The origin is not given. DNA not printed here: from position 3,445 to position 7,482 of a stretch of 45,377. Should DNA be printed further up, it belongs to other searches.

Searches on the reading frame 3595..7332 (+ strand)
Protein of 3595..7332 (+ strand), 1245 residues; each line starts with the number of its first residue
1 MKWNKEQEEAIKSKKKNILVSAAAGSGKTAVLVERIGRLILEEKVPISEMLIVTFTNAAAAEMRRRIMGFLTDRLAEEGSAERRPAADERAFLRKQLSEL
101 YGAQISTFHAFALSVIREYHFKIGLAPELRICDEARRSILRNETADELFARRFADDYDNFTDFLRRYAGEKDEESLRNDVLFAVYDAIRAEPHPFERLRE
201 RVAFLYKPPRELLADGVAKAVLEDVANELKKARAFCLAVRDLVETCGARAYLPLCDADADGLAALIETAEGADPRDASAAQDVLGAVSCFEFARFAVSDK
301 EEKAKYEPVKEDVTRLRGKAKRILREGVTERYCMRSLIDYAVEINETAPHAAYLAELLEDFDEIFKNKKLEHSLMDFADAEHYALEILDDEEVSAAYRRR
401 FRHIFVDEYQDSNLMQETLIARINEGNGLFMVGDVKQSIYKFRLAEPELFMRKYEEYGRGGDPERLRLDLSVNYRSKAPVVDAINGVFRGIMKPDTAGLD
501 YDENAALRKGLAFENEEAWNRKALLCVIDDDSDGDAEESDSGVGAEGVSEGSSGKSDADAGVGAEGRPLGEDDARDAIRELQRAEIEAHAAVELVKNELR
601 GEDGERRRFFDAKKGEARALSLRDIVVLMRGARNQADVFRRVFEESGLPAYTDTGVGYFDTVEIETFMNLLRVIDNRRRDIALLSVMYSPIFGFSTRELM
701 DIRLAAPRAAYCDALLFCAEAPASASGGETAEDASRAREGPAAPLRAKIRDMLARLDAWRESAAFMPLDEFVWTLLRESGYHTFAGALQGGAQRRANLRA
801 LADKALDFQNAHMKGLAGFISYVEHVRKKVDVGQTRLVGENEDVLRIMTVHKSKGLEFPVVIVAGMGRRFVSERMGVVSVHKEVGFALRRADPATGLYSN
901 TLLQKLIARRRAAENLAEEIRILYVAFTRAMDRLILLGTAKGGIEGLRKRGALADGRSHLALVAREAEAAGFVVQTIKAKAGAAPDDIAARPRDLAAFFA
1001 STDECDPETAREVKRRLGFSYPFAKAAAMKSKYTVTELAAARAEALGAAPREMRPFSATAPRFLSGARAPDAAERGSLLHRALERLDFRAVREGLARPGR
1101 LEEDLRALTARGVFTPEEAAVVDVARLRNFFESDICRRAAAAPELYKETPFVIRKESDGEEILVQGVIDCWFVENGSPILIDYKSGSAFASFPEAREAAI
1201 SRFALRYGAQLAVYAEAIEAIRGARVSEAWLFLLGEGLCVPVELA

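Call 75: search_protein_families(library=pfam, proteins=[window:3595-7332:+], max_evalue=0.0001)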
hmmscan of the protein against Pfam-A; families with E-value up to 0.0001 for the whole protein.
window:3595-7332:+ (1245 aa): 7 families
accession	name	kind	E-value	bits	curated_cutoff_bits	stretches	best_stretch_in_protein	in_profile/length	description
PF00580.27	UvrD-helicase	-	2.2e-59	201.8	23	1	3-457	1-270/271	UvrD/REP helicase N-terminal domain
PF13361.12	UvrD_C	-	1.2e-25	91.2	25.6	1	614-936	62-345/350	UvrD-like helicase C-terminal domain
PF13245.12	AAA_19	-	1.3e-18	67.9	25.1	1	7-443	1-134/134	AAA domain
PF13538.12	UvrD_C_2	-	1.5e-09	38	27.4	1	846-865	3-22/52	UvrD-like helicase C-terminal domain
PF12705.13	PDDEXK_1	-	1.5e-08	35.3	22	1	1069-1230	31-185/247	PD-(D/E)XK nuclease superfamily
PF01443.25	Viral_helicase1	-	4.6e-05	23.8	21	0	18-52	1-33/228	Viral superfamily 1 RNA helicase core domain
PF04851.21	ResIII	-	5.3e-05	23.6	22.5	1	6-138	14-137/164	Type III restriction enzyme, res subunit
